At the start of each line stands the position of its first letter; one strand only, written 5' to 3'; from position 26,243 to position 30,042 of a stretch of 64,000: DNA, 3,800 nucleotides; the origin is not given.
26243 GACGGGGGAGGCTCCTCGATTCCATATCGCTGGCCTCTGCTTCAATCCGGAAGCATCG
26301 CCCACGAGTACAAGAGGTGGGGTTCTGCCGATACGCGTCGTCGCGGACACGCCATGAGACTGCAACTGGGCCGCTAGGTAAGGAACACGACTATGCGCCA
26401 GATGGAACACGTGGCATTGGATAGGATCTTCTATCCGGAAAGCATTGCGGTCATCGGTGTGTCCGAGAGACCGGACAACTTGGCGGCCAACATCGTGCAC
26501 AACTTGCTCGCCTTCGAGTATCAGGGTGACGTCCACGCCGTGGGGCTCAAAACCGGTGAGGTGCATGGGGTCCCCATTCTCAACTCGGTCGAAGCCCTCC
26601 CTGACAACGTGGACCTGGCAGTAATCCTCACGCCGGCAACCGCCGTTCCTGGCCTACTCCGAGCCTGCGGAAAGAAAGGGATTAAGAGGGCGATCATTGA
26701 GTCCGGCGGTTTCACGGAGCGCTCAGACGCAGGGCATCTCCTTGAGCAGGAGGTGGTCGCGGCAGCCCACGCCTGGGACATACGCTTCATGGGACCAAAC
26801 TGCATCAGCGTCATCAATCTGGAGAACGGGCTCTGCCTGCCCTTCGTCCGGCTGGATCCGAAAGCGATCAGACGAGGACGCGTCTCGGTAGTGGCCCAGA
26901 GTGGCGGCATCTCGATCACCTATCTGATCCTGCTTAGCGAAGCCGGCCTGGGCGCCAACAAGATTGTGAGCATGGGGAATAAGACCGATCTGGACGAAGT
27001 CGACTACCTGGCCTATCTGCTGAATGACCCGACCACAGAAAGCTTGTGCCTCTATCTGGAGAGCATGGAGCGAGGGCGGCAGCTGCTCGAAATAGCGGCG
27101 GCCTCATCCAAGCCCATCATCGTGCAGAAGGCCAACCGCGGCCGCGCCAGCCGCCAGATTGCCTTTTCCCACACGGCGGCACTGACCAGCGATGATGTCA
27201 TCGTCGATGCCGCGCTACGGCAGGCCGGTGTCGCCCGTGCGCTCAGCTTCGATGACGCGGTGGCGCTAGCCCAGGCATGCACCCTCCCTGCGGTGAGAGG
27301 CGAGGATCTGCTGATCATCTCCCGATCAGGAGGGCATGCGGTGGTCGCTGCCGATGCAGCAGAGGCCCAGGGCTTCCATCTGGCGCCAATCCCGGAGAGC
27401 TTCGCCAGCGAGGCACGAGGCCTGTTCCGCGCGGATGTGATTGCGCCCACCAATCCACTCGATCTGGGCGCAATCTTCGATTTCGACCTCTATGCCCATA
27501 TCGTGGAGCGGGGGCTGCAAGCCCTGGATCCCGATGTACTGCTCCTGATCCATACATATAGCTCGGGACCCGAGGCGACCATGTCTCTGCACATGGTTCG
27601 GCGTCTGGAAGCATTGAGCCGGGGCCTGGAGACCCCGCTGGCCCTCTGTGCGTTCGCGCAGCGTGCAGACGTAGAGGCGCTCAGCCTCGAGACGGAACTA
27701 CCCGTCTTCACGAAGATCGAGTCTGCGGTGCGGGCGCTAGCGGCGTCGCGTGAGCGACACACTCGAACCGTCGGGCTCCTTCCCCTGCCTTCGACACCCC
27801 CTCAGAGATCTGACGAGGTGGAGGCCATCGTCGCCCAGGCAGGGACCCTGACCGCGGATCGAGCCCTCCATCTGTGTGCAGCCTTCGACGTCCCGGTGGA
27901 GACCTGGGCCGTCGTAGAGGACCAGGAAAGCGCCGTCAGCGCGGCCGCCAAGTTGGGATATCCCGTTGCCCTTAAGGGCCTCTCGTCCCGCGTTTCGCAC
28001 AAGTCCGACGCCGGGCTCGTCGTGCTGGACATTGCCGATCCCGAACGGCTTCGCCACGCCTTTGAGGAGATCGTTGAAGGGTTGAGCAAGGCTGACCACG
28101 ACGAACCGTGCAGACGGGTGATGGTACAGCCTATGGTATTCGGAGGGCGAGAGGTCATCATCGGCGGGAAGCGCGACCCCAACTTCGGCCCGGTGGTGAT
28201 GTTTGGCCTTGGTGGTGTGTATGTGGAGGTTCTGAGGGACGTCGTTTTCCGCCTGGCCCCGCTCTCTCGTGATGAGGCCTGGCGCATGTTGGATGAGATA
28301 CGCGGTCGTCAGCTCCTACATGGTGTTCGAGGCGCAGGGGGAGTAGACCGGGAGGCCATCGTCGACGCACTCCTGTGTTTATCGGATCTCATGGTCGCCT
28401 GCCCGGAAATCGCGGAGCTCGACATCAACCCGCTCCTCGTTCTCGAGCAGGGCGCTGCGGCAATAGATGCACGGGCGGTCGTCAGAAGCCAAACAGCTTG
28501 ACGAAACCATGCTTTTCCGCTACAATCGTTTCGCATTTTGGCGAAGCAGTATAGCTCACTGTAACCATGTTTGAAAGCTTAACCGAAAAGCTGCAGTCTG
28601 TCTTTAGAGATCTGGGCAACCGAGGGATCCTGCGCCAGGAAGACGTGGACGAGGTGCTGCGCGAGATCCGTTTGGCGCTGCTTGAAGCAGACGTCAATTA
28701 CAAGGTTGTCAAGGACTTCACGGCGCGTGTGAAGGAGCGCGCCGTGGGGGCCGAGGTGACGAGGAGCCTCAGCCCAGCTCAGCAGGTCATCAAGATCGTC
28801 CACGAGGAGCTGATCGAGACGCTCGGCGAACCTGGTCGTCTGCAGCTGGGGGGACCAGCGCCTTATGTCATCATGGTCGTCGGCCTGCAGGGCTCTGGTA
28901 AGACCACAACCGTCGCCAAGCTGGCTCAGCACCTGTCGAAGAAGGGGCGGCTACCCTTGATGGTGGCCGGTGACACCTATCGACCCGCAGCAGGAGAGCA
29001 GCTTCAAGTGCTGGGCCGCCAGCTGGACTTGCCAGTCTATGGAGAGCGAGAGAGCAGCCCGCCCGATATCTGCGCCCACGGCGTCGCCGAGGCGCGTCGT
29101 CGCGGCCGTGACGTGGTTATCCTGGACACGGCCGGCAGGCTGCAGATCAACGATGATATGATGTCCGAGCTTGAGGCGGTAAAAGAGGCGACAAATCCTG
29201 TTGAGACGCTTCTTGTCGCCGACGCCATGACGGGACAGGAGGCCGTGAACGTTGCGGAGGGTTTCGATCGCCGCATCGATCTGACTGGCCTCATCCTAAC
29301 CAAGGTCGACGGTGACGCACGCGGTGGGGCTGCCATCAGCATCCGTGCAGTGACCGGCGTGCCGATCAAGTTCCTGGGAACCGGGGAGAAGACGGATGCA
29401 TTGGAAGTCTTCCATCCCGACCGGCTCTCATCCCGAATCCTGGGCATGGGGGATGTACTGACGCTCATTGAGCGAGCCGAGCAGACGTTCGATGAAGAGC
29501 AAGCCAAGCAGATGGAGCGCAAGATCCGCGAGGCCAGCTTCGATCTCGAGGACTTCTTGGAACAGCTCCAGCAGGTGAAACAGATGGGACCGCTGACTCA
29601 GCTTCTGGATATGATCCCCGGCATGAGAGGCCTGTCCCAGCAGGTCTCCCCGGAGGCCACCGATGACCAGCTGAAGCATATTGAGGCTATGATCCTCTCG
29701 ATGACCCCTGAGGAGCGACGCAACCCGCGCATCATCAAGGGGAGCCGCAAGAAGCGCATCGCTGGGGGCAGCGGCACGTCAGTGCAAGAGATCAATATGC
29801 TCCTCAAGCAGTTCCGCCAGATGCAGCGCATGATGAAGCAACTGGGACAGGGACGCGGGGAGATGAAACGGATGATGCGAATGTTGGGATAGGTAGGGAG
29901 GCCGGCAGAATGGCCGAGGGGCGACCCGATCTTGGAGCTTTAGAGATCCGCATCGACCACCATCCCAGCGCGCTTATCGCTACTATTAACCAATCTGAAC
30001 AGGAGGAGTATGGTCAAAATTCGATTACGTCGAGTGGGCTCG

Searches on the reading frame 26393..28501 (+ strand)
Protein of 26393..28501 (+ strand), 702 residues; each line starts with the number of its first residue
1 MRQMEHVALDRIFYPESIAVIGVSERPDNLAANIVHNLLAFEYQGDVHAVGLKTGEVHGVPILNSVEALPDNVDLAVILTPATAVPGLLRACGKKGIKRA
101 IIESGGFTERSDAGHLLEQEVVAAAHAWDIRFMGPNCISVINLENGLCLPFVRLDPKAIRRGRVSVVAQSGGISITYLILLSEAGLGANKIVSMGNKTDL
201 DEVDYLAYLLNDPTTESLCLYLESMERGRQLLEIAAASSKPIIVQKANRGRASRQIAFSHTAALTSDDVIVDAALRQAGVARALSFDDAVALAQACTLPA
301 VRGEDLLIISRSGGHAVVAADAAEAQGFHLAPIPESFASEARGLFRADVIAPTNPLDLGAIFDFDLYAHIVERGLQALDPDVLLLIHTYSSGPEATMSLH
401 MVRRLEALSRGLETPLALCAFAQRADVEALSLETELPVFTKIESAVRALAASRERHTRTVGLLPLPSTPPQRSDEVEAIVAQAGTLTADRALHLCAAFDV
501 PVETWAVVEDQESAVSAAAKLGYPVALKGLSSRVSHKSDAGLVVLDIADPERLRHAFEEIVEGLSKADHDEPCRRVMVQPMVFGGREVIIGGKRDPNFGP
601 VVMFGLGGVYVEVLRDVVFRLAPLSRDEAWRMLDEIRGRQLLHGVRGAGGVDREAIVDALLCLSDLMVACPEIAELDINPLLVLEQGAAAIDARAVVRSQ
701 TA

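Call 62: search_protein_families(library=pfam, proteins=[window:26393-28501:+], max_evalue=0.001)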
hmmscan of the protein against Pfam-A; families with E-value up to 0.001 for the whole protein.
window:26393-28501:+ (702 aa): 4 families
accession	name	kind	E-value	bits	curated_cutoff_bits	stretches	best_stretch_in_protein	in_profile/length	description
PF13549.11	ATP-grasp_5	-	2.9e-71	239.8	27.6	1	479-696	3-220/221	ATP-grasp domain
PF13607.11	Succ_CoA_lig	-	1.9e-38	131.8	27.4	1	161-295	1-137/138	Succinyl-CoA ligase like flavodoxin domain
PF13380.12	CoA_binding_2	-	8.1e-21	75.1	22.8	1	17-141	2-114/116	CoA binding domain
PF02629.25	CoA_binding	-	5.7e-09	37.1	22.3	1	15-102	3-93/97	CoA binding domain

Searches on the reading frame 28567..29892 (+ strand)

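Call 62: search_protein_families(library=pfam, proteins=[window:28567-29892:+], max_evalue=0.001)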
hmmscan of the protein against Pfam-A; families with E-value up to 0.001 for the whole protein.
window:28567-29892:+ (441 aa): 9 families
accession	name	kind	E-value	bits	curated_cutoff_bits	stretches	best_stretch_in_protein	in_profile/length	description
PF00448.28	SRP54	-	2.9e-72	242.9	22.7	1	99-293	1-196/196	SRP54-type protein, GTPase domain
PF02978.25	SRP_SPB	-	1.2e-36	125.3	27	1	324-423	1-91/91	Signal peptide binding domain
PF02881.24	SRP54_N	-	1.1e-22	80.5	22.4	1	5-82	1-75/75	SRP54-type protein, helical bundle domain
PF13401.12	AAA_22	-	1.5e-07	32.2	27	1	100-217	6-121/130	AAA domain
PF13671.12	AAA_33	-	1.5e-05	25.7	27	1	101-188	1-77/143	AAA domain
PF01656.29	CbiA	-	1.6e-05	25.3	25.4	1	109-253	9-89/125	CobQ/CobB/MinD/ParA nucleotide binding domain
PF13207.12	AAA_17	-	0.00021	22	27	1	105-216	1-107/136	AAA domain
PF06414.18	Zeta_toxin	-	0.00036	20.5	22.3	0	97-141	14-57/199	Zeta toxin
PF13191.12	AAA_16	-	0.00043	21.3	32.6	1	98-156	23-85/167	AAA ATPase domain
